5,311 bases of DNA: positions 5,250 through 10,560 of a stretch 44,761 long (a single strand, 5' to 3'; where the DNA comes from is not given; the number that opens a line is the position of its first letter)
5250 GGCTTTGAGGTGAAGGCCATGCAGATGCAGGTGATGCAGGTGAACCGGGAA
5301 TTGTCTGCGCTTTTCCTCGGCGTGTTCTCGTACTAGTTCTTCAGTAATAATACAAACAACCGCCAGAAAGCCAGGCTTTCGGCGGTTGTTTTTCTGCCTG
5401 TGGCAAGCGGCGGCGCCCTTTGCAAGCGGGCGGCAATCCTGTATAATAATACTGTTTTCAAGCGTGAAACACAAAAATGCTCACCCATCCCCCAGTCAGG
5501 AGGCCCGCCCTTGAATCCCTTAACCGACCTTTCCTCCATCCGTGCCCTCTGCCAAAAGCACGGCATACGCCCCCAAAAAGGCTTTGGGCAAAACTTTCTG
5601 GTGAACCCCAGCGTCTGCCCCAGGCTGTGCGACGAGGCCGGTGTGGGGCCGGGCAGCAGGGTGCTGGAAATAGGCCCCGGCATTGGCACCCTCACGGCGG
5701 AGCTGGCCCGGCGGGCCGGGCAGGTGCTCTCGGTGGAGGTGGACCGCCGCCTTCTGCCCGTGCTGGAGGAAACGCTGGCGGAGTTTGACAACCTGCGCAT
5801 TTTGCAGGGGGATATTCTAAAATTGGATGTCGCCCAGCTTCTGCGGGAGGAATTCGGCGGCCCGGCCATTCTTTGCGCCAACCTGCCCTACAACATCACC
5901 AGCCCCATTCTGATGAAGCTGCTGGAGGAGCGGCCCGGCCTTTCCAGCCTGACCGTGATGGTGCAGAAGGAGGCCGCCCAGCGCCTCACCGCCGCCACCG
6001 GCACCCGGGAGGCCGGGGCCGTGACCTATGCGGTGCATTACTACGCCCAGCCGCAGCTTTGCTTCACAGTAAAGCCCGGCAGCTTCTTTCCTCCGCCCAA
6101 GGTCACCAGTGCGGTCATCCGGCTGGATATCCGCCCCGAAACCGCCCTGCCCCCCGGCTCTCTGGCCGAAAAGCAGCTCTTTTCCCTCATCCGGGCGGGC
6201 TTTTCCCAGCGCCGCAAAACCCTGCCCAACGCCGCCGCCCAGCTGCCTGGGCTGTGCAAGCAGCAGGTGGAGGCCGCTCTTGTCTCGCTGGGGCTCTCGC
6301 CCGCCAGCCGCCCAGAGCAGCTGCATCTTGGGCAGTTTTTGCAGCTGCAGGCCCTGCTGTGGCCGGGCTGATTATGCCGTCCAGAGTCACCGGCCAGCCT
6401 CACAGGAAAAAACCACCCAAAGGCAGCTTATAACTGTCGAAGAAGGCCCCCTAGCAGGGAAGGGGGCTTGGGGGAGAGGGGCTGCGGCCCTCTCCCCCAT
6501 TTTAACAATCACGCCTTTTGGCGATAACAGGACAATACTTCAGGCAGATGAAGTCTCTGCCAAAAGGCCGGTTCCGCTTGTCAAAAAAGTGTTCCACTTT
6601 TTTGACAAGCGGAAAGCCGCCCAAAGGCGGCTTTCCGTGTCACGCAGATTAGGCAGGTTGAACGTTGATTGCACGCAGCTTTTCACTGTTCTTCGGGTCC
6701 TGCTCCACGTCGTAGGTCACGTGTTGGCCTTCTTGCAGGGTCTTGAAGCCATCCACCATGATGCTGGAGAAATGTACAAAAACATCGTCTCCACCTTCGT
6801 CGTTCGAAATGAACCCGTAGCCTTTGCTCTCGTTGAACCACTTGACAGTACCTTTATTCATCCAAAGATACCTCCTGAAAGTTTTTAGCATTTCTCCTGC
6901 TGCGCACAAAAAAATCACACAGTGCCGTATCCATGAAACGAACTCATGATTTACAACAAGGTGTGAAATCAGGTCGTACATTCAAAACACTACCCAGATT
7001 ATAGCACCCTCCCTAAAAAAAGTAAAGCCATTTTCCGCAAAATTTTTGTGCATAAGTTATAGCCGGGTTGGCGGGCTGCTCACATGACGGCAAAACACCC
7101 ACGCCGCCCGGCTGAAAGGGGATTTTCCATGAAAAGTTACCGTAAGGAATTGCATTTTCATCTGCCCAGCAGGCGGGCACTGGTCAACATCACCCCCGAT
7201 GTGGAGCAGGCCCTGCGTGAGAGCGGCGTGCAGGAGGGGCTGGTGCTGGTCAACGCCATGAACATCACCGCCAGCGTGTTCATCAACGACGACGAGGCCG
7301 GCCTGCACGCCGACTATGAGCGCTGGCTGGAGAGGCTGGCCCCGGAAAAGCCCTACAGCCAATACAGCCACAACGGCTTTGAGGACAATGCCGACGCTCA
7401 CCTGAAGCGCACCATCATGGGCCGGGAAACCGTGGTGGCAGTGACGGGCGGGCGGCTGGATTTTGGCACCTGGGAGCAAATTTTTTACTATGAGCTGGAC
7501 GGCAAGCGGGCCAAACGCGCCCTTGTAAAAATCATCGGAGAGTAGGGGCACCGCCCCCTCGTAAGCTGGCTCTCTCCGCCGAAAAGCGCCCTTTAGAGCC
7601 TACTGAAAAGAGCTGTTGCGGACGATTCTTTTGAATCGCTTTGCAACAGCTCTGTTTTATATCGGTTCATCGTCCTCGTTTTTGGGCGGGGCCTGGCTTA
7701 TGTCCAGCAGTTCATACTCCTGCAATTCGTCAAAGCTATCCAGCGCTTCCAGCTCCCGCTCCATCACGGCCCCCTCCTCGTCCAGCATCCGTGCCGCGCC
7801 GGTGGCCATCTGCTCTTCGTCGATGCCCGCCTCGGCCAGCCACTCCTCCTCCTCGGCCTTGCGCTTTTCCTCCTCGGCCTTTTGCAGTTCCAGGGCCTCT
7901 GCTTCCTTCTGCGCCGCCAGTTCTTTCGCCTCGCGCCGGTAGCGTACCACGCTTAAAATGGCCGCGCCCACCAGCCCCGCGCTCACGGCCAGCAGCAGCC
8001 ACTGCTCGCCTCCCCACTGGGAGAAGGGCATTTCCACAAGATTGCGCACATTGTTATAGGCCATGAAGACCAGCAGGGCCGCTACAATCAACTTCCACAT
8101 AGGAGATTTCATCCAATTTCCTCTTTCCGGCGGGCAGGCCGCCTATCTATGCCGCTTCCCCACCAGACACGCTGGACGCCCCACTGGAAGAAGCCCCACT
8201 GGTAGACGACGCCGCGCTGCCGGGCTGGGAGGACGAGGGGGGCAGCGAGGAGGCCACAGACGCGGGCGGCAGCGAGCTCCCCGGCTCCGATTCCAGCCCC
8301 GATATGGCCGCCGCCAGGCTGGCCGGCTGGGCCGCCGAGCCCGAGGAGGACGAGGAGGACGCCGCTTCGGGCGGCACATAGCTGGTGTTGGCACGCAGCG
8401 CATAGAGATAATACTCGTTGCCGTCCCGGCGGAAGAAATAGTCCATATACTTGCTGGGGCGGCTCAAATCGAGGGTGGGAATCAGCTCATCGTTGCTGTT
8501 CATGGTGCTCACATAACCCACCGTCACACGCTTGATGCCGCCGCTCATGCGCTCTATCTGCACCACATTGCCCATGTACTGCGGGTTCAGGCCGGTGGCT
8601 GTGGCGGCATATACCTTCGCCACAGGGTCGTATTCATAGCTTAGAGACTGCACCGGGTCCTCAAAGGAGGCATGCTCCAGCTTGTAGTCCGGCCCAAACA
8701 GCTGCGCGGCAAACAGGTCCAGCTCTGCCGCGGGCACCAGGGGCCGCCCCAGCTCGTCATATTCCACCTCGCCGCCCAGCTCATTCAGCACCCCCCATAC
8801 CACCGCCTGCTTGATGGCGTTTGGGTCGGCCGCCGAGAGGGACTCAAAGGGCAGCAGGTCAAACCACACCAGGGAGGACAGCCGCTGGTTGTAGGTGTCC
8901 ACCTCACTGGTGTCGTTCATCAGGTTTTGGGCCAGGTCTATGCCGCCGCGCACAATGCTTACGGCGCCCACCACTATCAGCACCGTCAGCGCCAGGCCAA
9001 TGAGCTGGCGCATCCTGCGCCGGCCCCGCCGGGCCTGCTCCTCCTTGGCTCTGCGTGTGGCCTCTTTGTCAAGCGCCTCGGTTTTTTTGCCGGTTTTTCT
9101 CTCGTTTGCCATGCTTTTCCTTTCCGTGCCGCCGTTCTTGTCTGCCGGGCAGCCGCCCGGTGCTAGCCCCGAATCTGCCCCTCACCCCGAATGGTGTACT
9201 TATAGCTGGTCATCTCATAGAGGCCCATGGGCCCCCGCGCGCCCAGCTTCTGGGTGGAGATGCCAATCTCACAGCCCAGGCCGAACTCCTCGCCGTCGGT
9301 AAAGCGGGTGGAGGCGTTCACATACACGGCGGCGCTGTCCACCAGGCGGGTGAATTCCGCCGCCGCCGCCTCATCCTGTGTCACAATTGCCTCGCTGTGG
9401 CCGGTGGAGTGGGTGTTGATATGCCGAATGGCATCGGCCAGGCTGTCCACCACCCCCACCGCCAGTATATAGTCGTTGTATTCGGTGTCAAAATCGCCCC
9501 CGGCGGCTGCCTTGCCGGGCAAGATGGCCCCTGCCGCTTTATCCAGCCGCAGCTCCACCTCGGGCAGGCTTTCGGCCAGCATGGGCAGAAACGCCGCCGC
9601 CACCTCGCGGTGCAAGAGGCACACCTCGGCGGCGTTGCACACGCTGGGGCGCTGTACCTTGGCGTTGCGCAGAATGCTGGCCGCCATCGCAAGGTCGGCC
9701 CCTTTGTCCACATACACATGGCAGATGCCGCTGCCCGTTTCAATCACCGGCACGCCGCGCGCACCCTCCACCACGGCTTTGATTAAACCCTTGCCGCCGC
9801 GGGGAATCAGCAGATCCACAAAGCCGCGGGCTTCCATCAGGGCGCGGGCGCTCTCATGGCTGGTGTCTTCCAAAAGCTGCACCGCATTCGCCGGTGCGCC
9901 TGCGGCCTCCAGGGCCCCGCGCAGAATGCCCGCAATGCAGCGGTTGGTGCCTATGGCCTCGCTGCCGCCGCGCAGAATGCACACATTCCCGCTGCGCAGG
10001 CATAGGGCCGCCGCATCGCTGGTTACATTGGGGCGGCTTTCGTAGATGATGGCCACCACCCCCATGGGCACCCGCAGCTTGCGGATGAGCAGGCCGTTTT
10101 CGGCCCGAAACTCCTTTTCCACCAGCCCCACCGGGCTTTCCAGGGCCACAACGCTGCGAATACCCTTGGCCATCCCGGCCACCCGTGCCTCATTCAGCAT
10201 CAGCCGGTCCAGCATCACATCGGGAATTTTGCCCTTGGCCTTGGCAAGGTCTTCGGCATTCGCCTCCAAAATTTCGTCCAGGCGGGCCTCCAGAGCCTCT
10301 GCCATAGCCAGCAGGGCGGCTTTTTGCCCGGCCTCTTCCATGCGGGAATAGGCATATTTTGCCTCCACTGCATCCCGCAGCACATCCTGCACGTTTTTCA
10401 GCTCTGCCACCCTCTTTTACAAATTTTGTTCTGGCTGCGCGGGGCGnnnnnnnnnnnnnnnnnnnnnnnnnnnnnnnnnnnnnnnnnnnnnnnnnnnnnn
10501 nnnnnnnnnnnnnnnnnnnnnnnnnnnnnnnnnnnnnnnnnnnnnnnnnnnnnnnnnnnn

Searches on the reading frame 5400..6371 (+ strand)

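Call 32: search_protein_families(library=pfam, proteins=[window:5400-6371:+], max_evalue=0.00001)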
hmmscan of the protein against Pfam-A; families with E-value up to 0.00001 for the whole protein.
window:5400-6371:+ (323 aa): 1 family
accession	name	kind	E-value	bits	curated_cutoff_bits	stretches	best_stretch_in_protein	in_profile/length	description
PF00398.26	RrnaAD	-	1.6e-50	172.1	24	1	60-316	6-257/263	Ribosomal RNA adenine dimethylase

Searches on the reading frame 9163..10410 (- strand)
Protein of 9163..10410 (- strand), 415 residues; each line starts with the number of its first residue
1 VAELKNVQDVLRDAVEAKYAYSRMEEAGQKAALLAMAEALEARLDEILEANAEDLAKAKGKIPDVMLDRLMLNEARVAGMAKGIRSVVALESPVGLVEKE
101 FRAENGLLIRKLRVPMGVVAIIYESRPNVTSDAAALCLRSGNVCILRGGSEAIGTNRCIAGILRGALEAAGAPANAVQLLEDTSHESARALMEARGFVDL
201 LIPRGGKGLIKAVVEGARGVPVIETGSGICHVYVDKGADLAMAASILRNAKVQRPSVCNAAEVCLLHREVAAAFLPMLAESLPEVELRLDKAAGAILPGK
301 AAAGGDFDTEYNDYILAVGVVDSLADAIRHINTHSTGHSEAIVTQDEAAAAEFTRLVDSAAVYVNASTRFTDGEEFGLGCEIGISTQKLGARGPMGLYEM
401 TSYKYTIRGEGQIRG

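Call 32: search_protein_families(library=pfam, proteins=[window:9163-10410:-], max_evalue=0.00001)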
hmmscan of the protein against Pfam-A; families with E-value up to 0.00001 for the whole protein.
window:9163-10410:- (415 aa): 1 family
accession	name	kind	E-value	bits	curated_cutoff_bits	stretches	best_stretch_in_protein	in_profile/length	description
PF00171.27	Aldedh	-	4.2e-21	75.5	23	1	4-285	28-296/461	Aldehyde dehydrogenase family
